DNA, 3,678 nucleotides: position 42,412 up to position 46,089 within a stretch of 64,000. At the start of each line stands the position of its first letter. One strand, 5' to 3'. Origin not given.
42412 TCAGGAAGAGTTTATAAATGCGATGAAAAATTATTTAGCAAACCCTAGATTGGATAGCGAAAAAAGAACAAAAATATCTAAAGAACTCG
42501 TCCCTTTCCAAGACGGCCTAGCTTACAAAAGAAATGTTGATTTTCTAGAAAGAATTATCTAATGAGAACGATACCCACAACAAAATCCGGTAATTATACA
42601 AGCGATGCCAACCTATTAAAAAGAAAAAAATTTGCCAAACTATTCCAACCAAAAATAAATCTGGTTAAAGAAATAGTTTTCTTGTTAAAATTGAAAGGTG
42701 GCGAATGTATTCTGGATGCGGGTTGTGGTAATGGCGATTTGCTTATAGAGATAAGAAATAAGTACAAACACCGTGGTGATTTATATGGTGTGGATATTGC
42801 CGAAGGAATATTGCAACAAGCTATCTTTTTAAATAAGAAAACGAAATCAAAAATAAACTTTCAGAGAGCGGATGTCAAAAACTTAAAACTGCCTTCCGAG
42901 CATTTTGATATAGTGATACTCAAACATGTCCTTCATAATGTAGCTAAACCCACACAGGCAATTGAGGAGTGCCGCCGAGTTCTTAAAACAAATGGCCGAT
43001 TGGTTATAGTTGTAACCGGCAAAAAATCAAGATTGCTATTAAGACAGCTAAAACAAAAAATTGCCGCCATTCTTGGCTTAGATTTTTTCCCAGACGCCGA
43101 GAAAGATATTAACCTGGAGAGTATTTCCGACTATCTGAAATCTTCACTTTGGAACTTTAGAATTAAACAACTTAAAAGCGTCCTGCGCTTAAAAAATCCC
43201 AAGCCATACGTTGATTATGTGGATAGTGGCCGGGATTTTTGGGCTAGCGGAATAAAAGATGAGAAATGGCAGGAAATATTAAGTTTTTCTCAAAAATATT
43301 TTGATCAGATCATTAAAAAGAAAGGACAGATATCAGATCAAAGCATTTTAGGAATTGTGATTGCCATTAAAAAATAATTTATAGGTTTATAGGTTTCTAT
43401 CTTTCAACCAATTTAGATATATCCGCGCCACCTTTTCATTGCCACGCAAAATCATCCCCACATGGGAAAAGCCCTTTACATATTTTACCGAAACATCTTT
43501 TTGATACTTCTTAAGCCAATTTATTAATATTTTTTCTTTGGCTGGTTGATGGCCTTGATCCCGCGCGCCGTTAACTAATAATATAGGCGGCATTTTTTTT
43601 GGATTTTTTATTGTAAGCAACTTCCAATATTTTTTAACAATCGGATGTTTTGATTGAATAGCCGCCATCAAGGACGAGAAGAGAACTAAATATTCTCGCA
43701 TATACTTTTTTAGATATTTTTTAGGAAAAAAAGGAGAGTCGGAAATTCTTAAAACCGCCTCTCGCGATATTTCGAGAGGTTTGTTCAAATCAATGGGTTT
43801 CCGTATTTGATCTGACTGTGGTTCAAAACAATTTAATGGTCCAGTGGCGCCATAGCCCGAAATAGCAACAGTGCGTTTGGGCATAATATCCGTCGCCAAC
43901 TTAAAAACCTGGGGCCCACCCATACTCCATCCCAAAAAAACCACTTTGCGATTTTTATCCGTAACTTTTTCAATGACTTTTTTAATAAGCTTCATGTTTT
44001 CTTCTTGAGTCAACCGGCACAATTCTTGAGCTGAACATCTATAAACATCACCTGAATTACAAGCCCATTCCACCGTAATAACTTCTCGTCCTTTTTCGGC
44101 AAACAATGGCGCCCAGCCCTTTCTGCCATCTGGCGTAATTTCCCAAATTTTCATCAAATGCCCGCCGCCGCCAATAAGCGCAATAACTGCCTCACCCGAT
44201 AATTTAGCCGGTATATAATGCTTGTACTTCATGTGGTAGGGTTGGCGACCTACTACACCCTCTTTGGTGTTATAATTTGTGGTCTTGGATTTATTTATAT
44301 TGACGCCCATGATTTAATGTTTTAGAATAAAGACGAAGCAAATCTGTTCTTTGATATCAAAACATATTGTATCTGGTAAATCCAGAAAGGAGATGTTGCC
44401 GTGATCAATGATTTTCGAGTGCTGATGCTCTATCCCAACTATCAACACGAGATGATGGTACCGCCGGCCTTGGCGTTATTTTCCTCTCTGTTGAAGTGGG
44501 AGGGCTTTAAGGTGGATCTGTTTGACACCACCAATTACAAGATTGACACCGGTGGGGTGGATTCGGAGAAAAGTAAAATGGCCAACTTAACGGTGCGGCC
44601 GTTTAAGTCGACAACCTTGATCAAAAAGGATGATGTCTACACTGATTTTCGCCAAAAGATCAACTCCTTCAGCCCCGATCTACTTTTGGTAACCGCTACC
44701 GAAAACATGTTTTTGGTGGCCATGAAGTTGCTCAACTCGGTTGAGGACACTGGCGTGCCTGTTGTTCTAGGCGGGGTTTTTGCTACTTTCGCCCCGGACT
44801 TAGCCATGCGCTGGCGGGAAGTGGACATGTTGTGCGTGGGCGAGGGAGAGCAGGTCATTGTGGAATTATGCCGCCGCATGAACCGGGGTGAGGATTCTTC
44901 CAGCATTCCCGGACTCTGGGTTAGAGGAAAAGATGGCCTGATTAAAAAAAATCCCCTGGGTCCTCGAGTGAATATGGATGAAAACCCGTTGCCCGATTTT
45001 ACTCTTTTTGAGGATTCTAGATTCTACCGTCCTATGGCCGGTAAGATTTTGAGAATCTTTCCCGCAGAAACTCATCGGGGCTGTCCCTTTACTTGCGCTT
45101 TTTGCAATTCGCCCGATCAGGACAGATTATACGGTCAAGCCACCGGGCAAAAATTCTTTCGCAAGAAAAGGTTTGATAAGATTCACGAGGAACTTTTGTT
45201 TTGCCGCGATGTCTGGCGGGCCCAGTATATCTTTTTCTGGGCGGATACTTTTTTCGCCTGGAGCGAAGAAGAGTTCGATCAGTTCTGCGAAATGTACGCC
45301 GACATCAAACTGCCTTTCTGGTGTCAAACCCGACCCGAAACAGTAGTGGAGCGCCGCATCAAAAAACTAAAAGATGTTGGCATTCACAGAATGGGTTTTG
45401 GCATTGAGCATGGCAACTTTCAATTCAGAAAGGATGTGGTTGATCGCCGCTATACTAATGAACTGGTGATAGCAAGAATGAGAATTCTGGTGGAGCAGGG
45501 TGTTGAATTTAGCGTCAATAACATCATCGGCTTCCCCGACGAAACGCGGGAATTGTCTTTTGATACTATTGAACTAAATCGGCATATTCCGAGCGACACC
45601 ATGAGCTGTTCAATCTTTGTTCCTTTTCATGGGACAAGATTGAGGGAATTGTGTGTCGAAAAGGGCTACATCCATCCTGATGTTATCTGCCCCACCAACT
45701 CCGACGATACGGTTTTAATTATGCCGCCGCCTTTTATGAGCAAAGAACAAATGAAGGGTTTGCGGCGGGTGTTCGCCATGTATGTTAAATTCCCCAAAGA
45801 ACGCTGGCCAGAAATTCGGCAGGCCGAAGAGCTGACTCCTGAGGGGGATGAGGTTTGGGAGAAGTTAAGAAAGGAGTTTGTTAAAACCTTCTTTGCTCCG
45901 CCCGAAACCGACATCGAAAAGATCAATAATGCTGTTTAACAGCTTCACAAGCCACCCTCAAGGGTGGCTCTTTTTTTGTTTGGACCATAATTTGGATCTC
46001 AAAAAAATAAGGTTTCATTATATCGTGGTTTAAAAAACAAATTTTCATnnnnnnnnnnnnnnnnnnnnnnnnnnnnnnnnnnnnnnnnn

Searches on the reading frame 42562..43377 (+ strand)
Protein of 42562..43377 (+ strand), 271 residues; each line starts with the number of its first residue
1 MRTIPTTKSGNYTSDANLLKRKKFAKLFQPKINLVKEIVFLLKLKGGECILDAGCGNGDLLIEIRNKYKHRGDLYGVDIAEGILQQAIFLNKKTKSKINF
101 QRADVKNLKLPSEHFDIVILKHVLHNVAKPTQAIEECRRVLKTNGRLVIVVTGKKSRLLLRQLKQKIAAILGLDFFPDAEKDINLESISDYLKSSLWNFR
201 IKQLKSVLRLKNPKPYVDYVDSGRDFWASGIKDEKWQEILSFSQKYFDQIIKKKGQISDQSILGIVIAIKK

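Call 76: search_protein_families(library=pfam, max_evalue=0.0001, proteins=[window:42562-43377:+])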
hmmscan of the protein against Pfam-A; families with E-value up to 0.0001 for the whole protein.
window:42562-43377:+ (271 aa): 9 families
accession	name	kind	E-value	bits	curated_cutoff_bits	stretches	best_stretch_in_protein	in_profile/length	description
PF13847.12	Methyltransf_31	-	1.8e-22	80.1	27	1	45-166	2-125/145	Methyltransferase domain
PF08241.18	Methyltransf_11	-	6.1e-22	78.5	21.2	1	51-149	1-95/95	Methyltransferase domain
PF13649.12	Methyltransf_25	-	5.3e-20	72.3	27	1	50-145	1-97/97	Methyltransferase domain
PF08242.18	Methyltransf_12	-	1e-17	65.1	30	1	51-147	1-98/98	Methyltransferase domain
PF01209.24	Ubie_methyltran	-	1.6e-15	57.5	20.1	1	44-162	45-164/233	ubiE/COQ5 methyltransferase family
PF13489.12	Methyltransf_23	-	5.9e-15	55.8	27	1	37-157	12-124/164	Methyltransferase domain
PF00891.24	Methyltransf_2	-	2e-10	40.8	22.3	1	21-150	36-165/210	O-methyltransferase domain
PF07021.18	MetW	-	2.4e-07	31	21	1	44-142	11-103/193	Methionine biosynthesis protein MetW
PF05175.20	MTS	-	4.6e-06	26.8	23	1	47-154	32-143/170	Methyltransferase small domain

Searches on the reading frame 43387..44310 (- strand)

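Call 9: search_protein_families(library=pfam, max_evalue=0.00001, proteins=[window:43387-44310:-])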
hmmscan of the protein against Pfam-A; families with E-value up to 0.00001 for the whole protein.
window:43387-44310:- (307 aa): 0 families

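Call 43: search_protein_families(library=pfam, max_evalue=10, proteins=[window:43387-44310:-])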
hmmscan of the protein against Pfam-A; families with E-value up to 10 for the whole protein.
window:43387-44310:- (307 aa): 10 families
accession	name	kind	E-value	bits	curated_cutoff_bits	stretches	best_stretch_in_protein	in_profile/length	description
PF00326.27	Peptidase_S9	-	5.9e-05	23.1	22.6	2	227-303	128-207/213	Prolyl oligopeptidase family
PF12697.13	Abhydrolase_6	-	0.00024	22.3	26.3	1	48-255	6-180/217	Alpha/beta hydrolase family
PF01738.24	DLH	-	0.0063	16.6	21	1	109-175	85-142/217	Dienelactone hydrolase family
PF12146.15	Hydrolase_4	-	0.016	14.9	27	1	112-144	65-99/239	Serine aminopeptidase, S33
PF06701.19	MIB_HERC2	-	0.018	15.3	33.5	1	47-96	17-58/66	Mib_herc2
PF07859.19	Abhydrolase_3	-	0.02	15.1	25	1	116-284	66-207/210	alpha/beta hydrolase fold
PF00561.26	Abhydrolase_1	-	0.028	14.5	25.8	1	119-145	67-92/245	alpha/beta hydrolase fold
PF12740.14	PETase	-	0.096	12.5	28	1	66-141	73-145/263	PET hydrolase-like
PF00151.25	Lipase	-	0.18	11.5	27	1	69-159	96-184/336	Lipase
PF20408.4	Abhydrolase_11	-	0.25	11.5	27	1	107-153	62-107/193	Alpha/beta hydrolase domain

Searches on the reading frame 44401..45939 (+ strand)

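Call 9: search_protein_families(library=pfam, max_evalue=0.00001, proteins=[window:44401-45939:+])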
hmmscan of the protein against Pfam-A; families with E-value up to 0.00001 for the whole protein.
window:44401-45939:+ (512 aa): 2 families
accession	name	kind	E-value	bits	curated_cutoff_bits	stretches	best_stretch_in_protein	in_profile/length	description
PF04055.27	Radical_SAM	-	4.1e-17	63.3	29.5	1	224-384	3-157/166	Radical SAM superfamily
PF02310.24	B12-binding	-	5.9e-10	39.5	32.1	1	81-156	41-120/121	B12 binding domain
